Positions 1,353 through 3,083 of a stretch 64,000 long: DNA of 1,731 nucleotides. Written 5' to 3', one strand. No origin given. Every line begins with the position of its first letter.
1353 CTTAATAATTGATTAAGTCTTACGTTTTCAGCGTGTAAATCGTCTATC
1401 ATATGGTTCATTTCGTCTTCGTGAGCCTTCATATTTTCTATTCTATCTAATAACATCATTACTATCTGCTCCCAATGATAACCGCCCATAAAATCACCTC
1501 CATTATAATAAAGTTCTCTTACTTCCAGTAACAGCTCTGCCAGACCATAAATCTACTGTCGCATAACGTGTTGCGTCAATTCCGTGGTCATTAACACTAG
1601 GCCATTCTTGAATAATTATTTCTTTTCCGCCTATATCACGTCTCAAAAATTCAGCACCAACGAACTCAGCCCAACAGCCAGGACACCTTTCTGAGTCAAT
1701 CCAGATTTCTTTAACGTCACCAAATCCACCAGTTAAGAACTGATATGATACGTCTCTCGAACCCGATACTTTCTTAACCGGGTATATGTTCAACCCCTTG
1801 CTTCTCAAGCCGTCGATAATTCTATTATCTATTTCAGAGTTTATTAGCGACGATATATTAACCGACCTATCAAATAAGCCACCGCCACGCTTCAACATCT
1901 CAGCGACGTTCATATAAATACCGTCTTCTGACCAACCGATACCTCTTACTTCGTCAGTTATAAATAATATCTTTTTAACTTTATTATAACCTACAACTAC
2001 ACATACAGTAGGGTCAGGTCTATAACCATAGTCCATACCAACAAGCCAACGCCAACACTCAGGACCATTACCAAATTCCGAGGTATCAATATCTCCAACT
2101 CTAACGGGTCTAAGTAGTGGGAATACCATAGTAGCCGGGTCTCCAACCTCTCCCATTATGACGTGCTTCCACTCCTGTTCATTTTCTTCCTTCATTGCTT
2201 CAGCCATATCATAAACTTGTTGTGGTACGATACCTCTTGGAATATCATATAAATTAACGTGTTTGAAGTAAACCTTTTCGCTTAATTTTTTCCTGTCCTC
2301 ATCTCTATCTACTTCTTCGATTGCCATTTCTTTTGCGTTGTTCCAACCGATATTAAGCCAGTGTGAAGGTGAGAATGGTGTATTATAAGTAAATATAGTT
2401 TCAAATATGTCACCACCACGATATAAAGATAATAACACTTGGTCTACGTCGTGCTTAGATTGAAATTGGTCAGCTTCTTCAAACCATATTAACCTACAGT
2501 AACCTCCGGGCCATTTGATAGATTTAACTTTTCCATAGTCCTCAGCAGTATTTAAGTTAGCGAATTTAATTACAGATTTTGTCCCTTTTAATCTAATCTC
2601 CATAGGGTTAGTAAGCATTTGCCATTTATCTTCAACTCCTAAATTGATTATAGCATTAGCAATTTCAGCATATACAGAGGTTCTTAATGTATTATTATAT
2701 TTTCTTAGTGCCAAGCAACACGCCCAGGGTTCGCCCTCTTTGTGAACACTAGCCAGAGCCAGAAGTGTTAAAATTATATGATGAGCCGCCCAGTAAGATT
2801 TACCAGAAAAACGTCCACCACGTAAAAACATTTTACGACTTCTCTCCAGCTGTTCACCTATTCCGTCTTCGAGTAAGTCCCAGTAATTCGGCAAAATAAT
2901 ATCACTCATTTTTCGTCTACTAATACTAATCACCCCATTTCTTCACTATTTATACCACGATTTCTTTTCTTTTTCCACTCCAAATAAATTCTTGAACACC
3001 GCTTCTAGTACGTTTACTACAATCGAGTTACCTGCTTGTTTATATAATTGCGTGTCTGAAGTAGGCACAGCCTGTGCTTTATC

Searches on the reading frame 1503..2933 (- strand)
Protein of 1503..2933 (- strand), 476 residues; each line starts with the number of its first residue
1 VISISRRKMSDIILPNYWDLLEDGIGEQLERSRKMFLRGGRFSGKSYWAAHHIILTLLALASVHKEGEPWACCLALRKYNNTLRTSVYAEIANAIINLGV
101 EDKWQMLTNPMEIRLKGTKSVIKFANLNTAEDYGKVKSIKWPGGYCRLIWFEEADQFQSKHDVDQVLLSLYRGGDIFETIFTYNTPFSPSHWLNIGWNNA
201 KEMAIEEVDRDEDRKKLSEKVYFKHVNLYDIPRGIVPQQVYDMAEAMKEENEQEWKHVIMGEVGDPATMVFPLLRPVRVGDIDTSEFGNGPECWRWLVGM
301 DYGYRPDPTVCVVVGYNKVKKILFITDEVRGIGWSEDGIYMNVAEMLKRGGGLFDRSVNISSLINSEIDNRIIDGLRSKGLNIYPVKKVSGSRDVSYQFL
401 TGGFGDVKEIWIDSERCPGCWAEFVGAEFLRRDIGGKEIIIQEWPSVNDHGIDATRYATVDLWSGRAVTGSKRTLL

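Call 9: search_protein_families(library=phrogs, max_evalue=0.001, proteins=[window:1503-2933:-])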
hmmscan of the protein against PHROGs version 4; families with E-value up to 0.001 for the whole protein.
window:1503-2933:- (476 aa): 6 families
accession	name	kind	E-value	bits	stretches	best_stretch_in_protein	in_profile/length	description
phrog_3717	-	head and packaging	1.4e-30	107.7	1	30-312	21-268/277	terminase large subunit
phrog_2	-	head and packaging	2.6e-28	100.2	1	22-466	275-596/807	terminase large subunit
phrog_5653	-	head and packaging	1.7e-12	48.5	1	291-461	27-179/199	terminase large subunit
phrog_18557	-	head and packaging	9.6e-12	45.9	1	387-466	5-77/88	terminase large subunit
phrog_8711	-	head and packaging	9.6e-08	33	1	31-101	24-86/89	terminase large subunit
phrog_6672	-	head and packaging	0.00064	20.3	0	370-463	44-130/145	terminase large subunit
